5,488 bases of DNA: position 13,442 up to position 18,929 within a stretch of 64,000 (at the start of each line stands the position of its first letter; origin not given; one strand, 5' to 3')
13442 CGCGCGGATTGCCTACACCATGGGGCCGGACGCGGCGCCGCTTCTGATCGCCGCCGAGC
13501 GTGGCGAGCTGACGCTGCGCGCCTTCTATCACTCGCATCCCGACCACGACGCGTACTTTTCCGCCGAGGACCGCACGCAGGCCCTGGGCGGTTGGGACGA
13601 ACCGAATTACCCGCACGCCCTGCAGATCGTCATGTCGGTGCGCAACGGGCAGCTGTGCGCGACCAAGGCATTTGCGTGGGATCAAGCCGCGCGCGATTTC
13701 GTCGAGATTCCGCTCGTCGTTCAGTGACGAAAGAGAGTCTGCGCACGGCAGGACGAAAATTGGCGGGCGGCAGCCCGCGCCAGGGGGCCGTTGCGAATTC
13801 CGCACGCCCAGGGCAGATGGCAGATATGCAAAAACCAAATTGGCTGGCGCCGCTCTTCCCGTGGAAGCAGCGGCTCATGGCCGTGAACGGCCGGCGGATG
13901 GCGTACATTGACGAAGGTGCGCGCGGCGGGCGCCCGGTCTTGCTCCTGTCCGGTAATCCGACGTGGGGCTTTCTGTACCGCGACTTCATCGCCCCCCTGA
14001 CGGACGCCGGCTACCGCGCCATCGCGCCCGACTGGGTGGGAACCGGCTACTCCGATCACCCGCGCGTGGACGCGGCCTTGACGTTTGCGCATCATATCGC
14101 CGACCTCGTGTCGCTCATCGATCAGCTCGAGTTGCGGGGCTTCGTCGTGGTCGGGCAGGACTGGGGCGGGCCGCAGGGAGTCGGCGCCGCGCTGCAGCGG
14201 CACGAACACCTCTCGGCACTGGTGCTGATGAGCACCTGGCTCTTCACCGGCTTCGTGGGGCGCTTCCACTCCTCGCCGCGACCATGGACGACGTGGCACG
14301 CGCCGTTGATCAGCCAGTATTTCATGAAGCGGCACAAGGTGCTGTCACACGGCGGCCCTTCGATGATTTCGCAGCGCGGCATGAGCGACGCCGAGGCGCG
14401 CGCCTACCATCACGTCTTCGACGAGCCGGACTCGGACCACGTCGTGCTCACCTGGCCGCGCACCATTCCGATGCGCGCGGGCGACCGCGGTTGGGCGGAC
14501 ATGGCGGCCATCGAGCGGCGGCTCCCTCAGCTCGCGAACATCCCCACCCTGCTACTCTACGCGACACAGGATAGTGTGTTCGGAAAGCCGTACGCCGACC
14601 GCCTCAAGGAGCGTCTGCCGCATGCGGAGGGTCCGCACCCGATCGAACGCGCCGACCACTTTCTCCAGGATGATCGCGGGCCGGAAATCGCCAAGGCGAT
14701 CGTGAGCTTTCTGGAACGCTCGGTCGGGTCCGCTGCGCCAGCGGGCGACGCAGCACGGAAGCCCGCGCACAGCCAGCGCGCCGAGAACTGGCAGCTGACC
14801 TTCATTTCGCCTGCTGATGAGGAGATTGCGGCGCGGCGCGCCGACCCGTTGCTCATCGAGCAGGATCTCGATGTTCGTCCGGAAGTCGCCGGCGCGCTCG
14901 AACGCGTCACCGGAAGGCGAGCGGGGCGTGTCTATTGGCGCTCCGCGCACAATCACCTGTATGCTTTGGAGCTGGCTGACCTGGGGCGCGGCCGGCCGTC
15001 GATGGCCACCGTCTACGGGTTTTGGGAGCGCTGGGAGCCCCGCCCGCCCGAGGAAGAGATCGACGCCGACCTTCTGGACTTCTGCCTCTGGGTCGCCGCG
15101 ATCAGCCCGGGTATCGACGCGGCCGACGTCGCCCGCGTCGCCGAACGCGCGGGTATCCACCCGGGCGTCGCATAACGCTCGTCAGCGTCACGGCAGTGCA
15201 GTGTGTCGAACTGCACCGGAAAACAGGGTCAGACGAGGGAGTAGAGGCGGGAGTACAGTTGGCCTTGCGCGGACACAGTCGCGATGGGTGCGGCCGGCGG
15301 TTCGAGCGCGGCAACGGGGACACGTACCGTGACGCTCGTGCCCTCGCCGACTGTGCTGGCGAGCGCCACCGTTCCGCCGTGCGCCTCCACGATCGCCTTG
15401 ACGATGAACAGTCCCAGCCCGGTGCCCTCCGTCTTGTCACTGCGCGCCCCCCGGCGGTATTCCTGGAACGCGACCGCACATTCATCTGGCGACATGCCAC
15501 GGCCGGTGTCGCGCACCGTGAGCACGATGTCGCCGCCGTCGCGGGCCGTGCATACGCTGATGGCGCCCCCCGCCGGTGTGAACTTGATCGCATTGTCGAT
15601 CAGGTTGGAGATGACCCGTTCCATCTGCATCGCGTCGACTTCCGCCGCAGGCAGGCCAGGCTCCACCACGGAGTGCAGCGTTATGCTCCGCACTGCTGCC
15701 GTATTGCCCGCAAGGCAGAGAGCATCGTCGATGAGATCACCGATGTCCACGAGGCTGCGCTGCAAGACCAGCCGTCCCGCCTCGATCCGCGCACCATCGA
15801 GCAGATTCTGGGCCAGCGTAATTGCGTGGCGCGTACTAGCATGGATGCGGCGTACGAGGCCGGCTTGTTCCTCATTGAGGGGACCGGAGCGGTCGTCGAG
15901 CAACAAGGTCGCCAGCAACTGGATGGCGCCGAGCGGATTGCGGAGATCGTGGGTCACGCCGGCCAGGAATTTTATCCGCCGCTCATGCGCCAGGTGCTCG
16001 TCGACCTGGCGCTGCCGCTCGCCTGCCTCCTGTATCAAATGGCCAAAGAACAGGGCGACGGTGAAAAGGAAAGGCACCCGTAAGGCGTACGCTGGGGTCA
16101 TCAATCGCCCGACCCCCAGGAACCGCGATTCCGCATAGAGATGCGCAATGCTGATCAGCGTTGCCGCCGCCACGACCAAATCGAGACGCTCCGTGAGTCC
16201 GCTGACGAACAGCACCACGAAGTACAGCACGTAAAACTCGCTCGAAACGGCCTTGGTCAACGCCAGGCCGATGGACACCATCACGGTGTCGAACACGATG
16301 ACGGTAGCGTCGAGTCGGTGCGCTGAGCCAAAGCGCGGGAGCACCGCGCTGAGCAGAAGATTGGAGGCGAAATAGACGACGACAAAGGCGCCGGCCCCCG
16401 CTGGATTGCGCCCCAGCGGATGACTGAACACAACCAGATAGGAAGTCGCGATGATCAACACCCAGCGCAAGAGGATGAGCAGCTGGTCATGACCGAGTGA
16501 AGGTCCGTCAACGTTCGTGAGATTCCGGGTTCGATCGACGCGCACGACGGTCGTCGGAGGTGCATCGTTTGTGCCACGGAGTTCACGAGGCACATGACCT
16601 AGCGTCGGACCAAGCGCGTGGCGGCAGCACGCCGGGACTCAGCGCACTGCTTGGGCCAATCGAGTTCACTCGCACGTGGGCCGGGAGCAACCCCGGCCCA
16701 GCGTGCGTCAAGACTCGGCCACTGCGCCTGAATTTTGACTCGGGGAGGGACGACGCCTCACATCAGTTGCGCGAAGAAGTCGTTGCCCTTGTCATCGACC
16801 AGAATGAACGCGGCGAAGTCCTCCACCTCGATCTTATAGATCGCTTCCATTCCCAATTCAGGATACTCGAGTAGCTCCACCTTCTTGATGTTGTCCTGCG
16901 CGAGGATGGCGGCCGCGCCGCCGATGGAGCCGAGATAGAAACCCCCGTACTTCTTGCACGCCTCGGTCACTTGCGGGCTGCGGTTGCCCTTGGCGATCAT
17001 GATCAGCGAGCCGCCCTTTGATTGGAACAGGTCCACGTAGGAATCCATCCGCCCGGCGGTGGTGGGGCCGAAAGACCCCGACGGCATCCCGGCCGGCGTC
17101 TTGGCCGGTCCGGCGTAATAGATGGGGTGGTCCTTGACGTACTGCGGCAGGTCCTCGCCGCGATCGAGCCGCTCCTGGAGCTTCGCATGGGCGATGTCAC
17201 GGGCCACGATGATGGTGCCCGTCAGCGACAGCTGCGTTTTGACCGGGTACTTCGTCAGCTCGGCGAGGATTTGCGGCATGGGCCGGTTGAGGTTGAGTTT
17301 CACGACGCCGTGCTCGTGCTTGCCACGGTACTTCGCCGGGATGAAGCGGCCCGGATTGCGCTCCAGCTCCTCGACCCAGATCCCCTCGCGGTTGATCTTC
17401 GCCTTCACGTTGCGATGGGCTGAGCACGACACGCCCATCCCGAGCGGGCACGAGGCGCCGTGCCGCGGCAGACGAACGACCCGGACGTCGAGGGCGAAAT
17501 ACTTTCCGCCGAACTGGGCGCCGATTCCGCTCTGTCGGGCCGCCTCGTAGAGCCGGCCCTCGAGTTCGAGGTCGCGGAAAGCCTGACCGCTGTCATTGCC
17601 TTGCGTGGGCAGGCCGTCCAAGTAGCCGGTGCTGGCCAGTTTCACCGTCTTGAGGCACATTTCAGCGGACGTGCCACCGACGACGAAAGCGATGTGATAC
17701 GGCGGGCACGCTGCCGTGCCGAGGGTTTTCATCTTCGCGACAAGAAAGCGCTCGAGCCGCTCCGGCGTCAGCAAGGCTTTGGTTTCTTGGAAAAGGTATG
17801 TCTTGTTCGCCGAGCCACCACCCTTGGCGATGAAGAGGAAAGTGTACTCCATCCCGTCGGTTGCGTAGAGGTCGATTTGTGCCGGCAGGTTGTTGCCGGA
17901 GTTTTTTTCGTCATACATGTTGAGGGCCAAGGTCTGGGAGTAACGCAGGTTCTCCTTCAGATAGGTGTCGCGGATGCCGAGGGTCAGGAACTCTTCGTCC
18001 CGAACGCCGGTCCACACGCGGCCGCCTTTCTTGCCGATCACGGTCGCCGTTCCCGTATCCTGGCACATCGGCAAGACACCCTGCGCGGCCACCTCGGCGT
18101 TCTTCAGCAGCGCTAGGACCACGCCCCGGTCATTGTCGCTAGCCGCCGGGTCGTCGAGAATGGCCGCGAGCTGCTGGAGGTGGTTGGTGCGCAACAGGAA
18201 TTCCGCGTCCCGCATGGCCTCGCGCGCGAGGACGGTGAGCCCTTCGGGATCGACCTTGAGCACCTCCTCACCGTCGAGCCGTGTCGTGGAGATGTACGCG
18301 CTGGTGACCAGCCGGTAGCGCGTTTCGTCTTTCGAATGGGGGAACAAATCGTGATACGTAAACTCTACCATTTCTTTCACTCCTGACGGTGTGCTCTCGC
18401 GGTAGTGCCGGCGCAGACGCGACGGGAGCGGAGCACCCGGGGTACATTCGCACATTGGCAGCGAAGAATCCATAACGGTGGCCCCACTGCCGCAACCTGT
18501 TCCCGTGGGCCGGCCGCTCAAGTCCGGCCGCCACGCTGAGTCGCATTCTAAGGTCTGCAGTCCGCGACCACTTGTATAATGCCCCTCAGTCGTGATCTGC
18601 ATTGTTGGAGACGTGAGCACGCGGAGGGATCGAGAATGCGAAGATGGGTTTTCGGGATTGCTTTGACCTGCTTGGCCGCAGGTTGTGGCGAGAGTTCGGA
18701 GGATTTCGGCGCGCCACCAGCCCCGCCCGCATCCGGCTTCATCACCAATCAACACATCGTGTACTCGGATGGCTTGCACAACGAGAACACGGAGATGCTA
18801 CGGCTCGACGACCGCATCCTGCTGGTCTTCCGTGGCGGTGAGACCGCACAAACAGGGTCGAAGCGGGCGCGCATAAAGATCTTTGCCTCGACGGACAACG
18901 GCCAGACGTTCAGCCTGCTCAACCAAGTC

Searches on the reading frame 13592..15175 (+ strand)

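Call 57: search_protein_families(library=pfam, proteins=[window:13592-15175:+], max_evalue=0.00001)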
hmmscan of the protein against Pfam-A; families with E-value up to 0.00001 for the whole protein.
window:13592-15175:+ (527 aa): 3 families
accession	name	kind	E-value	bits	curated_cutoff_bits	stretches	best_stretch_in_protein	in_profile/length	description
PF00561.26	Abhydrolase_1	-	4.1e-22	79.5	25.8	1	115-361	2-243/245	alpha/beta hydrolase fold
PF12697.13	Abhydrolase_6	-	1.1e-15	59.3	26.3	1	116-368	1-216/217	Alpha/beta hydrolase family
PF12146.15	Hydrolase_4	-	4.8e-12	46.1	27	1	128-345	19-220/239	Serine aminopeptidase, S33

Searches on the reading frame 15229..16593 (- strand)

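Call 57: search_protein_families(library=pfam, proteins=[window:15229-16593:-], max_evalue=0.00001)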
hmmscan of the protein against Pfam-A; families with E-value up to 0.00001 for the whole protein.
window:15229-16593:- (454 aa): 3 families
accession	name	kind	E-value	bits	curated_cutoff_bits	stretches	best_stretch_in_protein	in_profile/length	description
PF02518.31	HATPase_c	-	5.3e-30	104.5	26.4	1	320-428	2-110/111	Histidine kinase-, DNA gyrase B-, and HSP90-like ATPase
PF00512.31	HisKA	-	1.7e-14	54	26.9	1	206-273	2-66/66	His Kinase A (phospho-acceptor) domain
PF13581.12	HATPase_c_2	-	7.4e-06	26.4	27.4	0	312-423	22-125/127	Histidine kinase-like ATPase domain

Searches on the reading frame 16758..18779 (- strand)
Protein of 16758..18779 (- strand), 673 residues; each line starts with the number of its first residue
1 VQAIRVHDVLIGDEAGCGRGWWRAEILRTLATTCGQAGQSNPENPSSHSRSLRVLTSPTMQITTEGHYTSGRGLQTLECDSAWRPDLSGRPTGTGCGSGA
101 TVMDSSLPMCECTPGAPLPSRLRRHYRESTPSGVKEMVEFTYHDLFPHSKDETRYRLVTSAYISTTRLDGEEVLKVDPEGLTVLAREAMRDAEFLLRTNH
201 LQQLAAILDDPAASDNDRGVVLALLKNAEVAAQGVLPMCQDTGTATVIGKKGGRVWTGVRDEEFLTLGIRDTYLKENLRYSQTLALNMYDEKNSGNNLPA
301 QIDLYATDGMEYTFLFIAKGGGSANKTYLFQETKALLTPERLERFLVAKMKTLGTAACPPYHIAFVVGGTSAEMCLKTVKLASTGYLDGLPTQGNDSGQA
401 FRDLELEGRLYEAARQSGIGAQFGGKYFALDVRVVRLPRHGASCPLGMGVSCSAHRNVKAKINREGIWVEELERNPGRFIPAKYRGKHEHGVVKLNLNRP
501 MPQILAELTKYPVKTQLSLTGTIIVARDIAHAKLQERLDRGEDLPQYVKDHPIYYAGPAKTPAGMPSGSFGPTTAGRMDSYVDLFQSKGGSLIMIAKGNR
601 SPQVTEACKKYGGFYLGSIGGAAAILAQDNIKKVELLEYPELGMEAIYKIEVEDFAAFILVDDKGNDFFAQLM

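Call 57: search_protein_families(library=pfam, proteins=[window:16758-18779:-], max_evalue=0.00001)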
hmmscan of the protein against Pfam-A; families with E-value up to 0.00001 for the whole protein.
window:16758-18779:- (673 aa): 2 families
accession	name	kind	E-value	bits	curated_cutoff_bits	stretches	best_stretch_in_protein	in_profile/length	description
PF05683.17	Fumerase_C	-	4.4e-85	284.6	22.2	1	466-671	1-204/205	Fumarase C-terminus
PF05681.19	Fumerase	-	9.5e-75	251.8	25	1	185-460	4-269/270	Fumarate hydratase (Fumerase)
